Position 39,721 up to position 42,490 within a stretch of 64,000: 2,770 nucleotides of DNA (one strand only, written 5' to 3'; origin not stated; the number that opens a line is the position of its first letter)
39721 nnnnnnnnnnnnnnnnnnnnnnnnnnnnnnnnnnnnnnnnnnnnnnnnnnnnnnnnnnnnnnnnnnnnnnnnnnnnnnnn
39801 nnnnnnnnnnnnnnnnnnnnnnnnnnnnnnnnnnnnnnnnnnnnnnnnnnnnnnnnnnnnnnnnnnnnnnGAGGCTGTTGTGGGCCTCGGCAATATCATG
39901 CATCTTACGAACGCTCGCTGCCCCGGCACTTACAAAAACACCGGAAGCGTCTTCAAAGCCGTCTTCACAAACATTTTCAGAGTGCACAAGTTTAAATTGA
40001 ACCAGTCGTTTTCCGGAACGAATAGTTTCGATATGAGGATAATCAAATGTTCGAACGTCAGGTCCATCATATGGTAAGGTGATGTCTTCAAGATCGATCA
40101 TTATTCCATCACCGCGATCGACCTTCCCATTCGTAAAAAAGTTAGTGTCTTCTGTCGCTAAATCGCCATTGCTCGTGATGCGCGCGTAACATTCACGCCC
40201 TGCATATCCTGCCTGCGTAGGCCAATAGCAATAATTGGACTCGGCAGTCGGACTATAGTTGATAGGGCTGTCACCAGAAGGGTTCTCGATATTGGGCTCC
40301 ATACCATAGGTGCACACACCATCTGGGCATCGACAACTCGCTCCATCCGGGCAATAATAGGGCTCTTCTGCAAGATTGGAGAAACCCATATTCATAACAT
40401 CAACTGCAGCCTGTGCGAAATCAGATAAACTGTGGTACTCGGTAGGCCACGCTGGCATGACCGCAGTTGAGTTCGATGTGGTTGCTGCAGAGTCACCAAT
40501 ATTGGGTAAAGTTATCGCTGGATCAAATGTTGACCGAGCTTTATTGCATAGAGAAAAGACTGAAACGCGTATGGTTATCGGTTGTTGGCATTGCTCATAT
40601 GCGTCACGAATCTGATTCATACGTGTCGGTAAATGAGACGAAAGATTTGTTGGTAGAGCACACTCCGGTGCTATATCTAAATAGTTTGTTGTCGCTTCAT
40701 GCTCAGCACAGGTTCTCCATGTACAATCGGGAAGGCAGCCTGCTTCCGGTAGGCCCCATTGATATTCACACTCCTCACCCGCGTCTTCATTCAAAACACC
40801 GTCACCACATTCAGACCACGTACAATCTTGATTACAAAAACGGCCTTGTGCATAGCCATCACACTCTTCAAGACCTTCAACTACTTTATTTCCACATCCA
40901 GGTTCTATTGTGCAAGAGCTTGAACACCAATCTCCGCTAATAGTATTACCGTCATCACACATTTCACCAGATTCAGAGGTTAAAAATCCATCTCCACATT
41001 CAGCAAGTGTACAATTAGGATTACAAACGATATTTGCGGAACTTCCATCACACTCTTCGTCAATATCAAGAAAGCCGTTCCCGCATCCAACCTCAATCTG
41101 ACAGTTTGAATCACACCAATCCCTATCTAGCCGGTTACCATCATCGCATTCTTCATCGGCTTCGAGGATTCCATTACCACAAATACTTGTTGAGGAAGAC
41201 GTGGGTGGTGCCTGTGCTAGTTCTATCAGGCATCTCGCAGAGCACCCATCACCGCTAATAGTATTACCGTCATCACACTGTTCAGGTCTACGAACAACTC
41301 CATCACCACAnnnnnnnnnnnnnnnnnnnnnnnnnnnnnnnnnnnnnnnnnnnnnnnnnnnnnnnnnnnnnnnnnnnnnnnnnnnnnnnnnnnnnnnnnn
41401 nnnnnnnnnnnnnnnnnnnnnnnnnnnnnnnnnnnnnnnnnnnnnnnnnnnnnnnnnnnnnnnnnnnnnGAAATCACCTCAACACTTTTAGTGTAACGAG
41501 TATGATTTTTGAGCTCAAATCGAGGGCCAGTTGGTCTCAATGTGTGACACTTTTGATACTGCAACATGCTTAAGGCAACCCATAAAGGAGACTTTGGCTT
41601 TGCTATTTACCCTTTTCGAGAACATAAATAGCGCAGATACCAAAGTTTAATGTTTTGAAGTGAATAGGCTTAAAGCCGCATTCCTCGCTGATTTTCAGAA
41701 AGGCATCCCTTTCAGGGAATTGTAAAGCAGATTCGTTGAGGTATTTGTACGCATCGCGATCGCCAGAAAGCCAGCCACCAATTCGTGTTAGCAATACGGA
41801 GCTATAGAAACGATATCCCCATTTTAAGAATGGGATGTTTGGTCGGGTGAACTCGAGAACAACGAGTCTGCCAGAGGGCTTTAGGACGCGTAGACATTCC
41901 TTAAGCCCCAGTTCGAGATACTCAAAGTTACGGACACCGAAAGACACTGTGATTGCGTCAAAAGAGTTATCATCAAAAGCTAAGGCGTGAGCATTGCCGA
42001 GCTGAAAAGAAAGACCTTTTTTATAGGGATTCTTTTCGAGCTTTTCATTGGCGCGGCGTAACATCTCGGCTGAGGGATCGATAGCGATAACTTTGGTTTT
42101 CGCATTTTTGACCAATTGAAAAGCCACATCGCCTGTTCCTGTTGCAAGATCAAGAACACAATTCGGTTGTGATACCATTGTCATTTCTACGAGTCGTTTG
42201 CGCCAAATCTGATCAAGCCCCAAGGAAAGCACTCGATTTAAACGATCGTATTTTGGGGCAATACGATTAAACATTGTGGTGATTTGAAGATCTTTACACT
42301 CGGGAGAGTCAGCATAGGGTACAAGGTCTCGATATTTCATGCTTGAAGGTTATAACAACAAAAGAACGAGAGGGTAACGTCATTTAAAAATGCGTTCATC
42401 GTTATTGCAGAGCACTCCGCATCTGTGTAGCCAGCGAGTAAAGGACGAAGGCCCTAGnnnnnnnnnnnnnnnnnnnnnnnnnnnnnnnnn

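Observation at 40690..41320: Paralogous Cys-rich repeat module fused to a zinc metalloprotease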

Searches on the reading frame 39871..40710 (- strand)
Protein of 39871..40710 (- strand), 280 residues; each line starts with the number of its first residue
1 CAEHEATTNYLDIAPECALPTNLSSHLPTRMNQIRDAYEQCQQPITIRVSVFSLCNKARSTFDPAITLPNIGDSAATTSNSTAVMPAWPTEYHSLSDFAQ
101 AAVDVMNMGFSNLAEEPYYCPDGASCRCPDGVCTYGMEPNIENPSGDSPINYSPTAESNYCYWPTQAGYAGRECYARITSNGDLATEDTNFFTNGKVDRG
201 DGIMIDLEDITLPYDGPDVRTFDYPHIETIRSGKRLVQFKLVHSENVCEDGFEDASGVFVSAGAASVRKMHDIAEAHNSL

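Call 16: search_protein_families(library=pfam, proteins=[window:39871-40710:-], max_evalue=10)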
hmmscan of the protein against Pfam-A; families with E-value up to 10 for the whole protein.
seq(280 aa): 0 families

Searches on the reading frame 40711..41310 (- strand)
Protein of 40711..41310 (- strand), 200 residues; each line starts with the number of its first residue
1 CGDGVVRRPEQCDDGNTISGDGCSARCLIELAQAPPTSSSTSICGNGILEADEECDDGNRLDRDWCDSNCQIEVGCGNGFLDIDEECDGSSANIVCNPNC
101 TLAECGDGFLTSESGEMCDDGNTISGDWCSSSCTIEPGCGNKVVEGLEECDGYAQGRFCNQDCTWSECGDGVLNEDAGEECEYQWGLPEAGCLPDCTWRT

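Call 40: search_solved_structures(query=window:40711-41310:-, max_evalue=10, show_alignments=3)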
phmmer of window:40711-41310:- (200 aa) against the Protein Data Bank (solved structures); distinct sequences matched with E-value up to 10: 0.

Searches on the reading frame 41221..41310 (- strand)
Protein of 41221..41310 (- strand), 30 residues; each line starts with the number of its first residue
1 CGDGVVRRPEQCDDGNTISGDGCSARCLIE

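Call 43: search_solved_structures(query=A1, max_evalue=10, show_alignments=3)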
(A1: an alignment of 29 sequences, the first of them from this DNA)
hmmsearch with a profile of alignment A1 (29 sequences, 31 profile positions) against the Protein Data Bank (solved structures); distinct sequences matched with E-value up to 10: 13.
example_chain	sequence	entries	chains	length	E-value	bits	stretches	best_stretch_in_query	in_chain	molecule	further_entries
8a7d_C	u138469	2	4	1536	4.9e-08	35.8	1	1-31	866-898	Pappalysin-1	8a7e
7y5n_C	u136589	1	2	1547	4.9e-08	35.8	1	1-31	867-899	Pappalysin-1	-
7ufg_A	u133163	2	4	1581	5e-08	35.8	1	1-31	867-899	Pappalysin-1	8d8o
8hgg_C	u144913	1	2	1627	5.2e-08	35.7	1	1-31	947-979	Pappalysin-1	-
7y5q_A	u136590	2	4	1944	6.3e-08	35.5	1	1-31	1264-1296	Maltose/maltodextrin-binding periplasmic protein,Pappalysin-1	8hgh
8sl1_A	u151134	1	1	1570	1.1e-06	31.6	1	1-31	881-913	Pappalysin-2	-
2i47_A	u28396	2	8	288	0.0085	19.1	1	1-15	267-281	ADAM 17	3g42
8snm_B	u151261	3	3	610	0.029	17.4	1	1-30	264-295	Disintegrin and metalloproteinase domain-containing protein 17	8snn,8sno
9q7y_B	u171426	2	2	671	0.033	17.2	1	1-30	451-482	Disintegrin and metalloproteinase domain-containing protein 17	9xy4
9o58_A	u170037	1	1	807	0.041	16.9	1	1-30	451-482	Disintegrin and metalloproteinase domain-containing protein 17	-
8snl_A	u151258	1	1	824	0.042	16.9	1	1-30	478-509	Disintegrin and metalloproteinase domain-containing protein 17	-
2lj1_A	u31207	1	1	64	0.078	16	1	5-16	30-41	Sorbin and SH3 domain-containing protein 1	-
2lj0_A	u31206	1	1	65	0.081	15.9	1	5-16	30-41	Sorbin and SH3 domain-containing protein 1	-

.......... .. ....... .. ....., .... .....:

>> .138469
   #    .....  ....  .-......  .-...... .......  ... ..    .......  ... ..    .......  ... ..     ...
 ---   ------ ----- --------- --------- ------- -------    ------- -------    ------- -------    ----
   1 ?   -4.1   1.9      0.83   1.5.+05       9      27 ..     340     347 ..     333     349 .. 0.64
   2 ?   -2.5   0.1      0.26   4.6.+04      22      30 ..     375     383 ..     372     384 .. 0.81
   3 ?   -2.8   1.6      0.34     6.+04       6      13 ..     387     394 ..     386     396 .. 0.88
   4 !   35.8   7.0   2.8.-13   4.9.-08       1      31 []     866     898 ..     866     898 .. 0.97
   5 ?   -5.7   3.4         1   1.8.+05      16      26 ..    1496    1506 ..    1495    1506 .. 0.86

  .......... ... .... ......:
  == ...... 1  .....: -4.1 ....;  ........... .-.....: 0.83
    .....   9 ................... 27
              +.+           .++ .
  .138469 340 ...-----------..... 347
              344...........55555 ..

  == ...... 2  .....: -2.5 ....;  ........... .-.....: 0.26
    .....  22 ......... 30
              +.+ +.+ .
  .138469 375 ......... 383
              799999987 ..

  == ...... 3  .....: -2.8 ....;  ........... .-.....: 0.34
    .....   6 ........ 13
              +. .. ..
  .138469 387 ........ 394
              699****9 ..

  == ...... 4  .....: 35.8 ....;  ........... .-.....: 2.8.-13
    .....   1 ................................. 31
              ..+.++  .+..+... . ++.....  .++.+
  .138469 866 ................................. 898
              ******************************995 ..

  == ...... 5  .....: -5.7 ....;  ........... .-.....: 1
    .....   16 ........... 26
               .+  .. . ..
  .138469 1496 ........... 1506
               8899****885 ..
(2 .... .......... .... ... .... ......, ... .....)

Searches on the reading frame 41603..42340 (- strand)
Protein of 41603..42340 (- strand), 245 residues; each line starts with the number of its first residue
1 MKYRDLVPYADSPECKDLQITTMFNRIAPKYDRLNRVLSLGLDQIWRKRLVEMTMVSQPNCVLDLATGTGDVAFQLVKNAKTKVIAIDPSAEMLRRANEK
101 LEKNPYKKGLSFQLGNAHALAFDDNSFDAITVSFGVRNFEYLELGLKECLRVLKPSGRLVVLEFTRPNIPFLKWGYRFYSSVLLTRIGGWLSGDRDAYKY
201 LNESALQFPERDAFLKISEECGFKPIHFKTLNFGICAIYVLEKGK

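Call 12: search_protein_families(library=pfam, proteins=[window:41603-42340:-], max_evalue=0.001)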
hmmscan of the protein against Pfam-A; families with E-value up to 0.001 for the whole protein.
window:41603-42340:- (245 aa): 10 families
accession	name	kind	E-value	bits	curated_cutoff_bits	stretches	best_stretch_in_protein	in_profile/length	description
PF01209.24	Ubie_methyltran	-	7.2e-62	209.2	20.1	1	15-240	4-230/233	ubiE/COQ5 methyltransferase family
PF08241.18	Methyltransf_11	-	5.3e-21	75.5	21.2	1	63-161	1-95/95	Methyltransferase domain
PF13649.12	Methyltransf_25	-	1.2e-20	74.4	27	1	62-157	1-97/97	Methyltransferase domain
PF13847.12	Methyltransf_31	-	1.8e-17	63.8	27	1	62-165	7-113/145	Methyltransferase domain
PF08242.18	Methyltransf_12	-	1.3e-12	48.8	30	1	63-159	1-98/98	Methyltransferase domain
PF13489.12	Methyltransf_23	-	2.6e-08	34.2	27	1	57-178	21-136/164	Methyltransferase domain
PF24675.1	NpmA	-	6.2e-05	22.8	60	1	57-111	22-77/214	16S rRNA (adenine(1408)-N(1))-methyltransferase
PF12847.13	Methyltransf_18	-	0.0004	20.9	27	1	53-132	9-88/151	Methyltransferase domain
PF05175.20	MTS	-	0.00053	20.1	23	1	58-131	31-103/170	Methyltransferase small domain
PF05891.18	Methyltransf_PK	-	0.00099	19.1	27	0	55-163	52-161/218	AdoMet dependent proline di-methyltransferase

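Call 18: find_related_loci(query=window:41606-42340:-, collection=genome_contigs, flank=10000)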
Query window:41606-42340:- (245 aa) in genome_contigs; peptide patterns used: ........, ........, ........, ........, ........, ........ (x = any residue, [..] = any of these).
90 stretches matched a pattern; 36 encode a relative of the query (tblastn E <= 1e-3); 36 distinct loci.
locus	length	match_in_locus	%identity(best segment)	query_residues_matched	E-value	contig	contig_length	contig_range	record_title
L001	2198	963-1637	36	20-239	1e-46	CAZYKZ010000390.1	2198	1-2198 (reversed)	MAG TPA_asm: uncultured Anderseniella sp. isolate binchicken_co176_133 genome assembly, contig: NODE_75666_length_2198_c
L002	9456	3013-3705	35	12-239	2e-43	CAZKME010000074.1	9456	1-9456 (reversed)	MAG TPA_asm: uncultured Zetaproteobacteria bacterium isolate SRP216583_co2_156 genome assembly, contig: NODE_6110_length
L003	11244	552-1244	34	12-239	6e-43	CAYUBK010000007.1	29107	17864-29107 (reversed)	MAG TPA_asm: uncultured Zetaproteobacteria bacterium isolate SRP216583_co1_128 genome assembly, contig: NODE_1073_length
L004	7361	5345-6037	34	12-239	1e-41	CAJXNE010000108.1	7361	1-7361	MAG TPA_asm: uncultured Zetaproteobacteria bacterium isolate SRR4023291_bin.5_MetaBAT_v2.12.1_MAG genome assembly, conti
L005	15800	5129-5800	33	19-239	2e-40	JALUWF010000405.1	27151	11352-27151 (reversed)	MAG: Mariprofundus sp. isolate 131-447_maxbin2_scaf2bin.013 131-447_scaffold_875_c1, whole genome shotgun sequence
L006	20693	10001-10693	35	12-239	6e-43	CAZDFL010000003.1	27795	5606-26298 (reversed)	MAG TPA_asm: uncultured Zetaproteobacteria bacterium isolate binchicken_co253_54 genome assembly, contig: NODE_770_lengt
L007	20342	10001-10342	36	61-177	5e-13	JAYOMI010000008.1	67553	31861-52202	MAG: Rhodospirillaceae bacterium isolate 139571_S172_concoct_bins.tsv.189 NODE_312_length_67553_cov_4.477659, whole geno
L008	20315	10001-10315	34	62-168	3e-11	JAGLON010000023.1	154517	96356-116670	MAG: Candidatus Zixiibacteriota bacterium isolate RS_7_36 ROV157_7.bin.36.fa_23, whole genome shotgun sequence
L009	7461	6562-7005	30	18-169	3e-11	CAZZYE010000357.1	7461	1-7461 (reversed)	MAG: uncultured Stigonema sp. isolate Brown_Z.bin.1 genome assembly, contig: NODE_3705_length_7461_cov_8.847286, whole g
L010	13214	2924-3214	37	62-163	8e-11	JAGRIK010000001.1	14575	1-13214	MAG: Halioglobus sp. isolate HKST-UBA220 k127_6548, whole genome shotgun sequence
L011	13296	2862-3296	30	38-186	8e-11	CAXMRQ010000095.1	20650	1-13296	MAG: uncultured Gammaproteobacteria bacterium isolate 10C-St20-MC-01_bin.27.orig genome assembly, contig: k141_1588303,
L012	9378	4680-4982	36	62-167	2e-10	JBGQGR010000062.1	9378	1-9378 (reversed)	MAG: Anaerolineae bacterium isolate OBJ2_061818_090_22 k141_767754_length_9378_cov_7.0000, whole genome shotgun sequence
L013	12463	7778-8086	29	62-164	2e-9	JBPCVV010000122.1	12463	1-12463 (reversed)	MAG: Anderseniella sp. isolate MAG_seacave_51 S1Ck127_3135879, whole genome shotgun sequence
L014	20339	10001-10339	33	63-173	5e-9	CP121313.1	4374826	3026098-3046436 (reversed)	MAG: Cellvibrionales bacterium isolate NCC532_bact_2879 chromosome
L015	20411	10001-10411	30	19-162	5e-9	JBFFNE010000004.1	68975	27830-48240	MAG: Thiohalomonadaceae bacterium isolate Mix_mud18.2022.04.65 k141_669162_length_68975_cov_158.3748, whole genome shotg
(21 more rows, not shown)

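Call 29: find_encoding_contigs(protein=window:41603-42340:-, flank=2000, max_places=3)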
Protein window:41603-42340:- (245 aa): no gene with exactly this product is on record in the collection.
